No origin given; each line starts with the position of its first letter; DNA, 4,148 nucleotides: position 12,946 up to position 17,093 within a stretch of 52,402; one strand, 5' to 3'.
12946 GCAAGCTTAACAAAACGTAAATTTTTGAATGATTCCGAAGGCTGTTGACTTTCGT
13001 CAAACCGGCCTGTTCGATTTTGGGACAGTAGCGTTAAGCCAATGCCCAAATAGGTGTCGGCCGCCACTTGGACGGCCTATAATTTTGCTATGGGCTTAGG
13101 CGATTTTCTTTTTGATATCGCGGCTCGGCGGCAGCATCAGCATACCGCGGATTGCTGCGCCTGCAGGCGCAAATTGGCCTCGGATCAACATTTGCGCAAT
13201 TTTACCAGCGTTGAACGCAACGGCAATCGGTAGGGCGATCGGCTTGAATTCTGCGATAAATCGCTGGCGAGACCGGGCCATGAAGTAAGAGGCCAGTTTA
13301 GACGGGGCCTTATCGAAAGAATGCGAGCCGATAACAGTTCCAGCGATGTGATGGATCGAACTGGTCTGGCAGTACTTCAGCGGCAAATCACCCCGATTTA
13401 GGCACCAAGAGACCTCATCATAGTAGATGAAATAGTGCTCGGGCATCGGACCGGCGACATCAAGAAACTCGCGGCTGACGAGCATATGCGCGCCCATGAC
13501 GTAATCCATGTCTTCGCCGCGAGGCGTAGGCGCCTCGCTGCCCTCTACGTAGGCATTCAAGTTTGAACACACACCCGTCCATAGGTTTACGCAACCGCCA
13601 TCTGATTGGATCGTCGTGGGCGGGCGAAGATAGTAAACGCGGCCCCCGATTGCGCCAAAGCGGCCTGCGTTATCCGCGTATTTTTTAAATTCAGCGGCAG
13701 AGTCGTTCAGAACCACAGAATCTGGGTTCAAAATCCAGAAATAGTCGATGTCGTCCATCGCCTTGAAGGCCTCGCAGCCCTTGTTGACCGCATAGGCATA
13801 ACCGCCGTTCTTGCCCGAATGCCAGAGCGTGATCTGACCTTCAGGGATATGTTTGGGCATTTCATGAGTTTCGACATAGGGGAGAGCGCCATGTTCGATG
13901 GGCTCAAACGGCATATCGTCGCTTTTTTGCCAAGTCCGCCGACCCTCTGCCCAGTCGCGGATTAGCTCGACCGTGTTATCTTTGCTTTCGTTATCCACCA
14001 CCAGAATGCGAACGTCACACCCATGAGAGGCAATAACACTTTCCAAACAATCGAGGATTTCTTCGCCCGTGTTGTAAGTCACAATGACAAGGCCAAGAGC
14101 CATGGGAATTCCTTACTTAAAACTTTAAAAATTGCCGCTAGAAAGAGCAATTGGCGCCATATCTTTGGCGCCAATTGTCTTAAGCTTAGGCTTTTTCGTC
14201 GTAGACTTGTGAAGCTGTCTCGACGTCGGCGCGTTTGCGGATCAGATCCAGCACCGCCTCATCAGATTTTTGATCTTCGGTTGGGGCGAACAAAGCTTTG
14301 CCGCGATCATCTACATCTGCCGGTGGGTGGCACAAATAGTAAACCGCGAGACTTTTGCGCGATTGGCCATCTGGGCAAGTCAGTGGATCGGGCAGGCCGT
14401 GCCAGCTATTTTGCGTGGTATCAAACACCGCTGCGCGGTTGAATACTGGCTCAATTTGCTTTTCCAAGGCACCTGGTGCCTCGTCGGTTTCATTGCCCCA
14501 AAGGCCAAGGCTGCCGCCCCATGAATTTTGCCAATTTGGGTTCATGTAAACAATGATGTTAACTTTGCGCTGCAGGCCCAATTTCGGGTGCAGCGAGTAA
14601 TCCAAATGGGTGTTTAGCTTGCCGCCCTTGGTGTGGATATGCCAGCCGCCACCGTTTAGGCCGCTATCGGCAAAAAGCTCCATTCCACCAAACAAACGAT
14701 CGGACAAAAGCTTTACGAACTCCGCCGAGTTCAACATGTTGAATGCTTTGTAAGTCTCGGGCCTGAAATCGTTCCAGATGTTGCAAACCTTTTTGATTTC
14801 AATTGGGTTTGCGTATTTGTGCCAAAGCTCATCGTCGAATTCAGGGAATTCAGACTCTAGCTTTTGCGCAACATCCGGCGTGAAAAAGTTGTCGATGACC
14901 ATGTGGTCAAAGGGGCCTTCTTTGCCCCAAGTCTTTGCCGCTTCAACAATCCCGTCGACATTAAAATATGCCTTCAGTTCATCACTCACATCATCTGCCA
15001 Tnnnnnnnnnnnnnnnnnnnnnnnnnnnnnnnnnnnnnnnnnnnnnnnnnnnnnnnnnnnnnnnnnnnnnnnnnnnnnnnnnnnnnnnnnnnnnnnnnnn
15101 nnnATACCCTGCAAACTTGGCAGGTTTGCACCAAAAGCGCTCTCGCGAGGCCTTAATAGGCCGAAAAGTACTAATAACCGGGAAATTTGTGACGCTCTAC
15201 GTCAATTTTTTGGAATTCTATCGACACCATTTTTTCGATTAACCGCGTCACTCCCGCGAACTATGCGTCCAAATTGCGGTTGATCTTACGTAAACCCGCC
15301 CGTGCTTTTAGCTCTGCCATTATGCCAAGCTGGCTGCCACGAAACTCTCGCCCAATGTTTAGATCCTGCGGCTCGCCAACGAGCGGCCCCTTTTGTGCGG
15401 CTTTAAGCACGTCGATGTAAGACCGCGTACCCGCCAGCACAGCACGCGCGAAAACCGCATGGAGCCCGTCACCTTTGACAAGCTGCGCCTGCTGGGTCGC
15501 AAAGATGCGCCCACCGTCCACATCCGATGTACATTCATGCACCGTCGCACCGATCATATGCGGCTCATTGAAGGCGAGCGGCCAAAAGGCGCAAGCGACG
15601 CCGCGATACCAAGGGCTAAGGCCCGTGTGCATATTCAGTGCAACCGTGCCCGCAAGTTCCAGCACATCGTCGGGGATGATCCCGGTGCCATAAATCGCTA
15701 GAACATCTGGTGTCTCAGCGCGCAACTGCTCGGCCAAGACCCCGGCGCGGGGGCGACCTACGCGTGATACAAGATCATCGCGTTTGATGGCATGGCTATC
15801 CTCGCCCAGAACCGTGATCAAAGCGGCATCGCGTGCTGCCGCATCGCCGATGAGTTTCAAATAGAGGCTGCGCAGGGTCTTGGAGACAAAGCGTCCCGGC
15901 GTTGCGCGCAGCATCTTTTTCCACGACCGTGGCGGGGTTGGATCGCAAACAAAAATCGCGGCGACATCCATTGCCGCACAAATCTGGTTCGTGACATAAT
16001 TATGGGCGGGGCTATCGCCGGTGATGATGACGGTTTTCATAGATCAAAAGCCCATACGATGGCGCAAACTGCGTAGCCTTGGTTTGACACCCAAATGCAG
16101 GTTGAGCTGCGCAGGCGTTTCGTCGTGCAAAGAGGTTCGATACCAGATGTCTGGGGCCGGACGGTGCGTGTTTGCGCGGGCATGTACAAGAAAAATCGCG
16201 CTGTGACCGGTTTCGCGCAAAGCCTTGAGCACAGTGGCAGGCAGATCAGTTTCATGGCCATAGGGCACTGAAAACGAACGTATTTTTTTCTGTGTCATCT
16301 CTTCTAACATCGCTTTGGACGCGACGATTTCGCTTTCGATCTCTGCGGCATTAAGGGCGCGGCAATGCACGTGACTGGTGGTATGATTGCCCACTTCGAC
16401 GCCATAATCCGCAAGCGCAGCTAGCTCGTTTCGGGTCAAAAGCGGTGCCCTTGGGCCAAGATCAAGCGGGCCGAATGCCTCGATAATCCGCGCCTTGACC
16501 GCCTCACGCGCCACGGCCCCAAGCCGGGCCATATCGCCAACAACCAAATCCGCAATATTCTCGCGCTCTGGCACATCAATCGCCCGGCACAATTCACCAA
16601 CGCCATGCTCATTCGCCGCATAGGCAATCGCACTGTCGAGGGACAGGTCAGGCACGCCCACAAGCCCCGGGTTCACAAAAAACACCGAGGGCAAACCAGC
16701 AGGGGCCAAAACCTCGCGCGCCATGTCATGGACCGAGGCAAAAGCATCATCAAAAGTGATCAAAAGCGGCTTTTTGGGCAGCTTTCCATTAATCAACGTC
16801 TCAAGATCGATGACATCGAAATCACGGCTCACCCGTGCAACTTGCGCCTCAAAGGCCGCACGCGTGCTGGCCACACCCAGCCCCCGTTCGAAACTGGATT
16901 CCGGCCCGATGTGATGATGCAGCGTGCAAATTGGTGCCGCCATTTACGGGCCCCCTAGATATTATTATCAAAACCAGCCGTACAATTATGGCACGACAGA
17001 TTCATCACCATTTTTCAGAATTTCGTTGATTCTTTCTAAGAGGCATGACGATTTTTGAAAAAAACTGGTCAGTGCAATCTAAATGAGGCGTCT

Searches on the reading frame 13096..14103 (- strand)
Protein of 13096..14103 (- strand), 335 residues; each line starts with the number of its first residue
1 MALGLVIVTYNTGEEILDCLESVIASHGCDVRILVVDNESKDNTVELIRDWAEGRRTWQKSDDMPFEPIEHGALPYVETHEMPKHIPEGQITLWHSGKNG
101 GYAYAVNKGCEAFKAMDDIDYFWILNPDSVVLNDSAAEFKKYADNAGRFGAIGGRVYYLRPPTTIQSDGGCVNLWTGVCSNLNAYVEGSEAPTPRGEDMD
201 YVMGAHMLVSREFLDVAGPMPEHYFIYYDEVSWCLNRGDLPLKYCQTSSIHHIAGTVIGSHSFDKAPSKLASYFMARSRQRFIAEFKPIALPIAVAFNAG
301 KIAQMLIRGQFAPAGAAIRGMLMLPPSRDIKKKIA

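Call 6: search_protein_families(library=pfam, proteins=[window:13096-14103:-], max_evalue=0.01)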
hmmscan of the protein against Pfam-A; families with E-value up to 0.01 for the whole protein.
window:13096-14103:- (335 aa): 2 families
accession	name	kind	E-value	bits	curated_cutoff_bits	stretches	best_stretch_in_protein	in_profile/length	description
PF00535.33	Glycos_transf_2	-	1.6e-16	61.2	23.3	2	6-53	3-50/168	Glycosyl transferase family 2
PF13641.12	Glyco_tranf_2_3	-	0.00052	20.5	27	0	4-50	4-50/230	Glycosyltransferase like family 2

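Call 7: search_protein_families(library=ncbifam, proteins=[window:13096-14103:-], max_evalue=0.01)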
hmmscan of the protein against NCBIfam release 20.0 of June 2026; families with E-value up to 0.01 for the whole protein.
window:13096-14103:- (335 aa): 6 families
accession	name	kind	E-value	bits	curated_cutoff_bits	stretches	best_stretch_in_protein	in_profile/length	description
TIGR01556.1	rhamnosyltran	subfamily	5.9e-09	35.5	200.55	1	90-256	46-204/281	rhamnosyltransferase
NF038302.1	EPS_HpsE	equivalog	4.4e-07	29.2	300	1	3-53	3-56/307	hormogonium polysaccharide biosynthesis glycosyltransferase HpsE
TIGR03937.1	PgaC_IcaA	equivalog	6.2e-05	22.1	422.3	1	4-54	48-98/407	poly-beta-1,6-N-acetyl-D-glucosamine synthase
NF007482.0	PRK10073.1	equivalog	9e-05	21.6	423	1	3-53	8-58/334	glycosyltransferase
TIGR04283.1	glyco_like_mftF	equivalog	0.0037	16.9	182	1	5-52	3-50/221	TIGR04283 family arsenosugar biosynthesis glycosyltransferase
TIGR04195.1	S_glycosyl_SunS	equivalog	0.0054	15.6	350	0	7-49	63-102/421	SunS family peptide S-glycosyltransferase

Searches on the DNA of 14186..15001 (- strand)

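Call 91: search_dna_similar(query=window:14186-15001:-, collection=ecoli_genomes, mode=distant, max_evalue=0.001, max_rows=10)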
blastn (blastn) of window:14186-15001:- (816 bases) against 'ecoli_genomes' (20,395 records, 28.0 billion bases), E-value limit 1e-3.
No match.

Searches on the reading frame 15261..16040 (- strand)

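Call 6: search_protein_families(library=pfam, proteins=[window:15261-16040:-], max_evalue=0.01)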
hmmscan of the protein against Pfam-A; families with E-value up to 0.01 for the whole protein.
window:15261-16040:- (259 aa): 1 family
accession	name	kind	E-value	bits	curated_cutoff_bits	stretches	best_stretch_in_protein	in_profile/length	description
PF00551.24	Formyl_trans_N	-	3.5e-09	37.1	26.1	1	102-211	71-180/181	Formyl transferase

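Call 7: search_protein_families(library=ncbifam, proteins=[window:15261-16040:-], max_evalue=0.01)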
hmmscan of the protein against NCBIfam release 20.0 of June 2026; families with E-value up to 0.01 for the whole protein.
window:15261-16040:- (259 aa): 5 families
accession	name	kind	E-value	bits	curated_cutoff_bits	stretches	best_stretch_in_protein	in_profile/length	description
NF005414.0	PRK06988.1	equivalog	7.2e-15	54.7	316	1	102-235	69-202/311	formyltransferase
NF005998.1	PRK08125.1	equivalog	9.7e-11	40.7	777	1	104-226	69-191/649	bifunctional UDP-4-amino-4-deoxy-L-arabinose formyltransferase/UDP-glucuronic acid oxidase ArnA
TIGR00639.1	PurN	equivalog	5.4e-08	32.6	150.1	1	102-215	71-184/192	phosphoribosylglycinamide formyltransferase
TIGR00460.1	fmt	equivalog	3.7e-05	23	201.5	1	111-225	80-194/315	methionyl-tRNA formyltransferase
NF005755.0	PRK07579.1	equivalog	0.00015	21.7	238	1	131-200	85-152/245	dTDP-4-amino-4,6-dideoxyglucose formyltransferase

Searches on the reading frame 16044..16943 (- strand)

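Call 6: search_protein_families(library=pfam, proteins=[window:16044-16943:-], max_evalue=0.01)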
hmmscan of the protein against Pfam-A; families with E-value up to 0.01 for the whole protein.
window:16044-16943:- (299 aa): 1 family
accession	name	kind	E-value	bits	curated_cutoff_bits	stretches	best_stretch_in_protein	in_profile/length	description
PF01522.26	Polysacc_deac_1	-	1.1e-18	67.8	23.1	1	53-247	2-121/124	Polysaccharide deacetylase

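Call 7: search_protein_families(library=ncbifam, proteins=[window:16044-16943:-], max_evalue=0.01)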
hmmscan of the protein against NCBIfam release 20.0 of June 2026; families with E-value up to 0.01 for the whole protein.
window:16044-16943:- (299 aa): 8 families
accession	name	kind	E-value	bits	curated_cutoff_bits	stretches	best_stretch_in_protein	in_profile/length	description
NF050820.1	PolSacchBiosHfsH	equivalog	8.9e-11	41.9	400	1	163-239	75-151/249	oligosaccharide deacetylase HfsH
TIGR02764.1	spore_ybaN_pdaB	equivalog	2.6e-07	30.6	237.4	1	175-250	52-124/191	polysaccharide deacetylase family sporulation protein PdaB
TIGR03933.1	PIA_icaB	equivalog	5.9e-06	26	248.35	1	30-96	39-110/245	intercellular adhesin biosynthesis polysaccharide N-deacetylase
TIGR02873.1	spore_ylxY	hypoth_equivalog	6.6e-05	22.3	391.5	1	177-265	133-218/268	probable sporulation protein, polysaccharide deacetylase family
TIGR02884.1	spore_pdaA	equivalog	0.00016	21.4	298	1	177-254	85-160/224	delta-lactam-biosynthetic de-N-acetylase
TIGR03938.2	deacetyl_PgaB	equivalog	0.00048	18.5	321.9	0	53-88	59-94/621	poly-beta-1,6-N-acetyl-D-glucosamine N-deacetylase PgaB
TIGR04243.1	nodulat_NodB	equivalog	0.00086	18.8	240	1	180-233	53-107/197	chitooligosaccharide deacetylase NodB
TIGR03006.1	pepcterm_polyde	equivalog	0.0013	17.9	276.2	1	175-246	67-138/272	XrtA system polysaccharide deacetylase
